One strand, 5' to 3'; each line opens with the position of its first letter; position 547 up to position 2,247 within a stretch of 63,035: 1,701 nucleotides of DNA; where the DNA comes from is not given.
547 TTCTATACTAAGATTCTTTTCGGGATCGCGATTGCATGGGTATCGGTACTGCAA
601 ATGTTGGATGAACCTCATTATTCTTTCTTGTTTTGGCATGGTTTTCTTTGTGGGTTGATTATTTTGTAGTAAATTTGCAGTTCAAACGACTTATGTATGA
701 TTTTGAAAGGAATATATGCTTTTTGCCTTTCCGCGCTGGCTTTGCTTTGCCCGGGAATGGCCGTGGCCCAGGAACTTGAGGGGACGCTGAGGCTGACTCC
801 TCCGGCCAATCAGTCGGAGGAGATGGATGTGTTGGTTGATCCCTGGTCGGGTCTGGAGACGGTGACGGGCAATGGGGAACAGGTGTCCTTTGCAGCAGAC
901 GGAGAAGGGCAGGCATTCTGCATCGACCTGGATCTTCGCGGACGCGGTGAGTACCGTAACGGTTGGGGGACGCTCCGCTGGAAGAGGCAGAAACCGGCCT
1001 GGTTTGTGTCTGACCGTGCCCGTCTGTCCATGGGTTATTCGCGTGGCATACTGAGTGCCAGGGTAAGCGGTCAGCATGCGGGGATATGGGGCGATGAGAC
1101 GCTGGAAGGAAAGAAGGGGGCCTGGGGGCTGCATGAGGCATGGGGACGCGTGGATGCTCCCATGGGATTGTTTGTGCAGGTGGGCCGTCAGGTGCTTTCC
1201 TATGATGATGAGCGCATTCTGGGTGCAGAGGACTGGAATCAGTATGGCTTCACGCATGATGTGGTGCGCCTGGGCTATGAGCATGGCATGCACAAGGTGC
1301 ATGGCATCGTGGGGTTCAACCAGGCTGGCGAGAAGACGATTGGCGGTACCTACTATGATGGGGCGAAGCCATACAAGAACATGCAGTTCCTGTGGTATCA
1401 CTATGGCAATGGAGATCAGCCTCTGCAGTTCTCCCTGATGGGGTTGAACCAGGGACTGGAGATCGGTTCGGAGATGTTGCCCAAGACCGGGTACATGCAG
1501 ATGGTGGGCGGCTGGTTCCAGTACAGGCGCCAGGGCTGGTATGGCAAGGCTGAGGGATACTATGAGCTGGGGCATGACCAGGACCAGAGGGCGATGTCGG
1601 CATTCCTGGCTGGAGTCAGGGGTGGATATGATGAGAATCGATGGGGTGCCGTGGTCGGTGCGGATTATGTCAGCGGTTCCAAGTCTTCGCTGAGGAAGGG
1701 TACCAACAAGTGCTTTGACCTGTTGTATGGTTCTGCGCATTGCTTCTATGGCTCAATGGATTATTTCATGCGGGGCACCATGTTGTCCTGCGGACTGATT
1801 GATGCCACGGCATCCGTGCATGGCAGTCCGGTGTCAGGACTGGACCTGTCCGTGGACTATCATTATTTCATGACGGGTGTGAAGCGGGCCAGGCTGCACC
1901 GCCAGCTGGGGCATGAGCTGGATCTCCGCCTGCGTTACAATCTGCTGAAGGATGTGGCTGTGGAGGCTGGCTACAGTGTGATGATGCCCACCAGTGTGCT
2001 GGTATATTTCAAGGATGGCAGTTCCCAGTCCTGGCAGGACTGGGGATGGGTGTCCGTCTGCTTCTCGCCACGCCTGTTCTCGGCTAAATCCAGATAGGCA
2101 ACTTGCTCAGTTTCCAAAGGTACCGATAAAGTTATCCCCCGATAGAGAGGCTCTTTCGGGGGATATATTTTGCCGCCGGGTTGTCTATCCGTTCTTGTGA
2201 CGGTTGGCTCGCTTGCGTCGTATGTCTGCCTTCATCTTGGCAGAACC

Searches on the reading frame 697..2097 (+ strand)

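Call 48: search_protein_families(library=pfam, proteins=[window:697-2097:+], max_evalue=0.0001)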
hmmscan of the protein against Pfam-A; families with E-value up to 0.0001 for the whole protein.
window:697-2097:+ (466 aa): 1 family
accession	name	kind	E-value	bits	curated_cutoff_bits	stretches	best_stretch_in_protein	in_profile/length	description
PF13372.12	Alginate_exp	-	4.8e-07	29.3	25.2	1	159-393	95-324/395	Alginate export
